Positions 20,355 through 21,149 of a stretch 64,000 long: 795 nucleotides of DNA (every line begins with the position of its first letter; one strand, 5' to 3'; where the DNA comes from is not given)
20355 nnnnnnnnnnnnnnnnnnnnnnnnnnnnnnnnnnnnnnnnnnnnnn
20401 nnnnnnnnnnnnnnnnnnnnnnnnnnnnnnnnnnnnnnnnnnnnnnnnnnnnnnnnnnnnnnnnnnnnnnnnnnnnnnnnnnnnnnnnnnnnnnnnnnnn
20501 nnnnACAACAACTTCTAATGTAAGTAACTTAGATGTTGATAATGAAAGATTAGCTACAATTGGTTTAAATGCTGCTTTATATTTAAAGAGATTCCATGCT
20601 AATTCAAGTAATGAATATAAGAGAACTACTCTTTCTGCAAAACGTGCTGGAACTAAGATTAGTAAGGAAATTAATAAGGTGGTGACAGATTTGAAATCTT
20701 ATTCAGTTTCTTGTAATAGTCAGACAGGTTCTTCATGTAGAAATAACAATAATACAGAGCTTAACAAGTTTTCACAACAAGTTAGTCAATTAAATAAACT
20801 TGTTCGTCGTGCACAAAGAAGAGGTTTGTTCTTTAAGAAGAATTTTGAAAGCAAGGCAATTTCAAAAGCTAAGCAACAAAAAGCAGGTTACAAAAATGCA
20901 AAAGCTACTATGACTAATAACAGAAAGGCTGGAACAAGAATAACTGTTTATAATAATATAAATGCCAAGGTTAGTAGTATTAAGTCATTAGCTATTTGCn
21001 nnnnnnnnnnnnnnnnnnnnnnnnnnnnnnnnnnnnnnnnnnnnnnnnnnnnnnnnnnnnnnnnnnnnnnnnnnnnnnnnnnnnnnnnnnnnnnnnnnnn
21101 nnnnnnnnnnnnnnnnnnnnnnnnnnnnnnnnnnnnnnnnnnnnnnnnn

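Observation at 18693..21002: Large secreted protein built from Cys-bounded DNDGDG calcium-binding-type repeats, immediately upstream of the Tad (tight-adherence) locus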

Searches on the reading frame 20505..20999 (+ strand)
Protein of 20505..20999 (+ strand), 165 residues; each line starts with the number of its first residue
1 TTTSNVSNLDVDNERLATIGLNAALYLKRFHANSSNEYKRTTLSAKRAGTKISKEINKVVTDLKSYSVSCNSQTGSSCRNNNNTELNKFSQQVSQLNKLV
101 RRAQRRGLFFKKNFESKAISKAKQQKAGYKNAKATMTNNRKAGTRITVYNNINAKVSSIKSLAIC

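Call 36: search_protein_representatives(protein=window:20505-20999:+)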
Query: 165 residues. Proteins with E-value up to 0.001 (for the whole library): 3; up to 1e-10: 2; up to 1e-30: 2. The best 3 are listed.
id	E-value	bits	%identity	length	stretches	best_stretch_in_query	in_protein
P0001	1.6e-92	323.4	99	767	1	1-165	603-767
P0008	8.7e-46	172.0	57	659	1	2-165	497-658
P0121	4.7e-07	46.6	50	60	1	44-91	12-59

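Call 39: find_related_loci(query=A4, collection=genome_contigs, flank=10000)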
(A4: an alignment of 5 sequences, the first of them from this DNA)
Query A4 (165 aa) in genome_contigs; peptide patterns used: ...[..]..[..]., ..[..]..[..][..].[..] (x = any residue, [..] = any of these).
282 stretches matched a pattern; 4 encode a relative of the query (tblastn E <= 1e-3); 3 distinct loci.
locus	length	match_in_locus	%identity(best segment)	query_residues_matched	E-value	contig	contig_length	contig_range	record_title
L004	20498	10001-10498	66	3-165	3e-67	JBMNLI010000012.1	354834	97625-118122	MAG: Bdellovibrionota bacterium isolate SBF912LR0HQ0103 contig_51450, whole genome shotgun sequence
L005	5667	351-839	62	1-165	1e-64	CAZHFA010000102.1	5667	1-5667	MAG TPA_asm: uncultured Bdellovibrionales bacterium isolate SRP192927_co10_311 genome assembly, contig: NODE_14079_lengt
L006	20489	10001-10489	57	1-165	2e-52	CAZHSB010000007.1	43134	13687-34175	MAG TPA_asm: uncultured Bdellovibrionales bacterium isolate SRP192927_co1_903 genome assembly, contig: NODE_1296_length_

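Call 91: search_protein_families(library=phrogs, proteins=[window:20505-20999:+], max_evalue=0.1)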
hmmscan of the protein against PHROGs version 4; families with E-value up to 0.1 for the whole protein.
window:20505-20999:+ (165 aa): 0 families

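Call 93: search_solved_structures(query=A4, max_evalue=10)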
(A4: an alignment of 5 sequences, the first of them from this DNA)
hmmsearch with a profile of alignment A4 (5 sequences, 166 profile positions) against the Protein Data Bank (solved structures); distinct sequences matched with E-value up to 10: 2.
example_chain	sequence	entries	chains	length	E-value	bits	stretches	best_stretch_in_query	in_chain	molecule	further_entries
5cwb_A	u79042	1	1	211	0.69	13.2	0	36-72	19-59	Designed helical repeat protein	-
7mwr_B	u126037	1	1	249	1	12.6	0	36-72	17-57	LHD101B4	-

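Call 95: find_related_loci(query=A4, collection=metagenome_contigs, flank=8000)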
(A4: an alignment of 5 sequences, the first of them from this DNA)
Query A4 (165 aa) in metagenome_contigs; peptide patterns used: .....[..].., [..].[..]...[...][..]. (x = any residue, [..] = any of these).
531 stretches matched a pattern, but none encodes a relative of the query by tblastn (E <= 1e-3).
